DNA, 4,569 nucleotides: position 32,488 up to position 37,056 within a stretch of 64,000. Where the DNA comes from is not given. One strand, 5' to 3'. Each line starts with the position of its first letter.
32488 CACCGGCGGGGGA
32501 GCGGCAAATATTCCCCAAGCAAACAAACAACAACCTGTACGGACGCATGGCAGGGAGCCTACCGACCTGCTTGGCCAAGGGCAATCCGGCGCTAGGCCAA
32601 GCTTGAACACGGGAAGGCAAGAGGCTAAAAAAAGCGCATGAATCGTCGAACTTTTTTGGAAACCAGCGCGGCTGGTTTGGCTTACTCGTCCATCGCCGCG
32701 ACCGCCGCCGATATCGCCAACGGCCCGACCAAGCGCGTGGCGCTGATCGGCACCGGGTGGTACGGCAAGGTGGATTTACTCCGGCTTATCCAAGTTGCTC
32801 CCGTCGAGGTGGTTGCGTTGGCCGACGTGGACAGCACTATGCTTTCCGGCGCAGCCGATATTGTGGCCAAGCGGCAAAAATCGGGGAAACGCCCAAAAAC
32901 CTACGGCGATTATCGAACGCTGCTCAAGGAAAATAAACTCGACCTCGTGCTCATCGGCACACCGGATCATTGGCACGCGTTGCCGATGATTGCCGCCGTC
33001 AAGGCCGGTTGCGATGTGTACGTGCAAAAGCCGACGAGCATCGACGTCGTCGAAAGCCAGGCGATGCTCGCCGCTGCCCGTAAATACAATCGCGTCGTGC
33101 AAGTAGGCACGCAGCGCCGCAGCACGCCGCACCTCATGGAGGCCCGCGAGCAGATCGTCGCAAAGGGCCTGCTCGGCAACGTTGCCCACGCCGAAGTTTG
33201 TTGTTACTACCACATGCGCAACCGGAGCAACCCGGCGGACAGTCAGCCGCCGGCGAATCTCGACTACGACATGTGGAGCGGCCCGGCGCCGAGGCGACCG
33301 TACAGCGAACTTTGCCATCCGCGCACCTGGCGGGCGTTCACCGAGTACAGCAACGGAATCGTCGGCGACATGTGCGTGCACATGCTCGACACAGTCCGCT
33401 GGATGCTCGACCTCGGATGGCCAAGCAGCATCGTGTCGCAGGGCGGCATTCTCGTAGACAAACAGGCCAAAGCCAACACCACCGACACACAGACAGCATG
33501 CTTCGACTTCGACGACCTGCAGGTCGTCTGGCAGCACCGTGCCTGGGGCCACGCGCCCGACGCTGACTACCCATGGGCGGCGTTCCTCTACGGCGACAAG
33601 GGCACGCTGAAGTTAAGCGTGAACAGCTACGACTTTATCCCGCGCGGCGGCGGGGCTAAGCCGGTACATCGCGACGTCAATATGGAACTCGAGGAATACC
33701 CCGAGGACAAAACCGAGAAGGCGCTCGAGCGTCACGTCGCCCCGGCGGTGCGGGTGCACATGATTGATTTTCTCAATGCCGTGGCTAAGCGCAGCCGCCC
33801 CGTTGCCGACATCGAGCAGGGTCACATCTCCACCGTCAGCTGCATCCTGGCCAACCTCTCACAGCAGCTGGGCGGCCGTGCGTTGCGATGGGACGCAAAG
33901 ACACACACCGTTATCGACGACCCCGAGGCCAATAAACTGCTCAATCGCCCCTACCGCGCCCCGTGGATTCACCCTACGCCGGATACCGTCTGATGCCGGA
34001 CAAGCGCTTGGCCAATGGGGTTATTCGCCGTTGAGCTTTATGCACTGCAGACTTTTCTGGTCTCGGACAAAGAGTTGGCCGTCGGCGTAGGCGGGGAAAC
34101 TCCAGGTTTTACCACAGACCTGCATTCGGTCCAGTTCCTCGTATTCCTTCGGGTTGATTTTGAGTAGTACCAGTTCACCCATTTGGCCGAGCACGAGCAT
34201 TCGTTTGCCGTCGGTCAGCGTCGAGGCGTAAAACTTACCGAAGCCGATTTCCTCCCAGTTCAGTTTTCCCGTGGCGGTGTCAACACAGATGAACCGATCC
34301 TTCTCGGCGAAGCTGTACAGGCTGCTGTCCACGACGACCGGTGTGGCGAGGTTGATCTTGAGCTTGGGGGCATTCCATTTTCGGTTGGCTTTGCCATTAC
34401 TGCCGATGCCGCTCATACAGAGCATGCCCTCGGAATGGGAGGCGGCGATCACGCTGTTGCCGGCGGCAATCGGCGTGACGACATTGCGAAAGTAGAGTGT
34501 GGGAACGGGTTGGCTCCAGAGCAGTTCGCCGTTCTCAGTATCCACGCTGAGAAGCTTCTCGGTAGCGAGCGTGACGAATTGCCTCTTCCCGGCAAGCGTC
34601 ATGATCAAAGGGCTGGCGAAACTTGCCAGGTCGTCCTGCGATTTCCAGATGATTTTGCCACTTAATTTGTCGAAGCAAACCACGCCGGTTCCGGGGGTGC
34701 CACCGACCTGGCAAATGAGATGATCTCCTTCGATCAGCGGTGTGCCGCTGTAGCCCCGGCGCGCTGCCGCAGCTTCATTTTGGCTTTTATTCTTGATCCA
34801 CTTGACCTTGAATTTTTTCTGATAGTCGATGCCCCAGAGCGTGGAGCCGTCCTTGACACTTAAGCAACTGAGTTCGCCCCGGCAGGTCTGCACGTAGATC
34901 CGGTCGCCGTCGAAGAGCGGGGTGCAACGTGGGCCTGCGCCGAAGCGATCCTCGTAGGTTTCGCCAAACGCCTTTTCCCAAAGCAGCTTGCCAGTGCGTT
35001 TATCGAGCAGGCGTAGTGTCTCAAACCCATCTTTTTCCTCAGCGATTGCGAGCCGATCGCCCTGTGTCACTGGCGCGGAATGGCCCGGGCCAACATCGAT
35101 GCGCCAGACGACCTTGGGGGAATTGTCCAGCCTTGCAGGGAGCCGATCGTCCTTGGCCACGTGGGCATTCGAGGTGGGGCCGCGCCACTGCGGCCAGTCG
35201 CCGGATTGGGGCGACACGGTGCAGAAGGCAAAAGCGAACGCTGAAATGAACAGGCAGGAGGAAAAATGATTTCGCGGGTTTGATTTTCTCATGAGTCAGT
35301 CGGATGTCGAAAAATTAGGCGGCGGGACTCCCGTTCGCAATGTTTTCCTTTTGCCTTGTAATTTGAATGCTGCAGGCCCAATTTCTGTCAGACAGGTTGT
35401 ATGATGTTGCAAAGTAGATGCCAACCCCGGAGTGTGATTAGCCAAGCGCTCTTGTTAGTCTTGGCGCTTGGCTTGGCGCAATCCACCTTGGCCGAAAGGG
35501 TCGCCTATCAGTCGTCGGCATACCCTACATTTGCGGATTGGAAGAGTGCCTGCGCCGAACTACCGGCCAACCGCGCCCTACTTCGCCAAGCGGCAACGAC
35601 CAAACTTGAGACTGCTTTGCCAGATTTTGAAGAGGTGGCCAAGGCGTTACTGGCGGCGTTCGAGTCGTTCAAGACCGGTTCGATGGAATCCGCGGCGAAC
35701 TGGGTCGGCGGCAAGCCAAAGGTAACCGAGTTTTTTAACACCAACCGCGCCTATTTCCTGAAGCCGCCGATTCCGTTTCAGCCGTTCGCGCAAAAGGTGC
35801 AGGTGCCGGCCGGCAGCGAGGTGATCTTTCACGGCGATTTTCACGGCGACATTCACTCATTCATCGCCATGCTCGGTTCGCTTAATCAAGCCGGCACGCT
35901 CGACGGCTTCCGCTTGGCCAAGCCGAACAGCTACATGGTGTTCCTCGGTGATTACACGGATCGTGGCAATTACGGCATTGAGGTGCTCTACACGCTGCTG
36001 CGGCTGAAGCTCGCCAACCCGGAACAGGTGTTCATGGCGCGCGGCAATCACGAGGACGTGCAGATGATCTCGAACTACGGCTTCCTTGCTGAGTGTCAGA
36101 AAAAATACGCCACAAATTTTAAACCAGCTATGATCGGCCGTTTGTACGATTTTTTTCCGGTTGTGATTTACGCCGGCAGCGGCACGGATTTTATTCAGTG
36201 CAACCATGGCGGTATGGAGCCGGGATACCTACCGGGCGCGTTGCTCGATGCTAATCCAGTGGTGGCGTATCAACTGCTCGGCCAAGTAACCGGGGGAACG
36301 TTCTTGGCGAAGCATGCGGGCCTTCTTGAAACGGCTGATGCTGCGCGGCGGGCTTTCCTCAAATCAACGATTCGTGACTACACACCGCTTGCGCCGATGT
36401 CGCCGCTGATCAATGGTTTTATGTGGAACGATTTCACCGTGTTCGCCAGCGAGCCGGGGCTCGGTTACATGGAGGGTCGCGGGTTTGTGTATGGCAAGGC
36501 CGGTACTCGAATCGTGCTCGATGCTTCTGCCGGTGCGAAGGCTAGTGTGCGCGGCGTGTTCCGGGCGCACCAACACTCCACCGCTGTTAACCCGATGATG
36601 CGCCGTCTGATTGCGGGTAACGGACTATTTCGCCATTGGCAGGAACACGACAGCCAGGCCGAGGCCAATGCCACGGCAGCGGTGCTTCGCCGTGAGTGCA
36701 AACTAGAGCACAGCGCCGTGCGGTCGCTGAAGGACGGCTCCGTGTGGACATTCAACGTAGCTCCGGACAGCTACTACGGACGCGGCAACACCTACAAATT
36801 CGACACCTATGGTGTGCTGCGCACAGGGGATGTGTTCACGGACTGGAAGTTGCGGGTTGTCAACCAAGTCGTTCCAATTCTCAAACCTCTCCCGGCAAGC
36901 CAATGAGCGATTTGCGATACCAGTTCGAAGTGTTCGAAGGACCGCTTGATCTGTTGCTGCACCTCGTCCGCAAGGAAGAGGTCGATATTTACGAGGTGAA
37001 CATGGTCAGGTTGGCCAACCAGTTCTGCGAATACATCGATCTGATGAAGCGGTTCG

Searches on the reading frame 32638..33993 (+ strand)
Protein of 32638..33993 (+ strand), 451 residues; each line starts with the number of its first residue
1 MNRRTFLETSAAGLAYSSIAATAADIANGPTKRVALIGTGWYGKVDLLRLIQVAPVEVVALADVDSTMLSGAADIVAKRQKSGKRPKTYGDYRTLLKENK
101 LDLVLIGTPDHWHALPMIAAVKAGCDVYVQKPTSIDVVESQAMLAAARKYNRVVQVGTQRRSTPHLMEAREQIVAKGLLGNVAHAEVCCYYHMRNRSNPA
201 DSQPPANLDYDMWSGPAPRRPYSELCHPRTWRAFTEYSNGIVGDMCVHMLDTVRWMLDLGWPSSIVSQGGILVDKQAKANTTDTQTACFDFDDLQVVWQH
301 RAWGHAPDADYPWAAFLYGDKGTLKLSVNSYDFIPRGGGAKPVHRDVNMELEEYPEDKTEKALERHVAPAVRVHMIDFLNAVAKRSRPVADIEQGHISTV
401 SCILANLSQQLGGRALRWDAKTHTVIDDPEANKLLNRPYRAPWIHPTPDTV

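Call 82: search_protein_families(library=pfam, proteins=[window:32638-33993:+], max_evalue=0.00001)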
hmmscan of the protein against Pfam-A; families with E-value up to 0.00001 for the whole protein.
window:32638-33993:+ (451 aa): 4 families
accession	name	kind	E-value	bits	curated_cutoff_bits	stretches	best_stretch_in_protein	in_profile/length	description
PF19051.5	GFO_IDH_MocA_C2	-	1.9e-23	83.7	23.3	2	199-259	43-103/254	Oxidoreductase family, C-terminal alpha/beta domain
PF01408.29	GFO_IDH_MocA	-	6.6e-15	56.3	24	1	33-157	2-119/120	Oxidoreductase family, NAD-binding Rossmann fold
PF02894.22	GFO_IDH_MocA_C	-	6.7e-11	42.8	22.9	1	224-409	30-210/218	Oxidoreductase family, C-terminal alpha/beta domain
PF22725.1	GFO_IDH_MocA_C3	-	9.7e-11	42.2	27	1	222-324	30-123/124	GFO/IDH/MocA C-terminal domain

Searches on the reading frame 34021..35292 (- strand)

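Call 82: search_protein_families(library=pfam, proteins=[window:34021-35292:-], max_evalue=0.00001)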
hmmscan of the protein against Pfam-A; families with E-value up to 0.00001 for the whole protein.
window:34021-35292:- (423 aa): 3 families
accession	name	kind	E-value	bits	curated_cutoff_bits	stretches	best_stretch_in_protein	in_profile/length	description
PF13360.13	PQQ_2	-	3.8e-45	154.8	27.6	2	91-347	3-232/233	Outer membrane protein assembly factor BamB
PF13570.13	Beta-prop_ACSF4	-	1.1e-17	64.9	133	1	95-410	33-320/329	Beta-alanine-activating enzyme, beta-propeller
PF01011.28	PQQ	-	2.9e-12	46.5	26.7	0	312-347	47-82/595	Glucose/ethanol/alcohol dehydrogenase, beta-propeller domain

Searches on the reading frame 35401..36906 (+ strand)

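Call 82: search_protein_families(library=pfam, proteins=[window:35401-36906:+], max_evalue=0.00001)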
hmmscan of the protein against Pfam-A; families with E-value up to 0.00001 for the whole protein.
window:35401-36906:+ (501 aa): 1 family
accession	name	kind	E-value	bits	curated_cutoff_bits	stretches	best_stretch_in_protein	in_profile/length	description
PF00149.33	Metallophos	-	3.5e-14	54.1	21.5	1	142-274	4-117/191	Calcineurin-like phosphoesterase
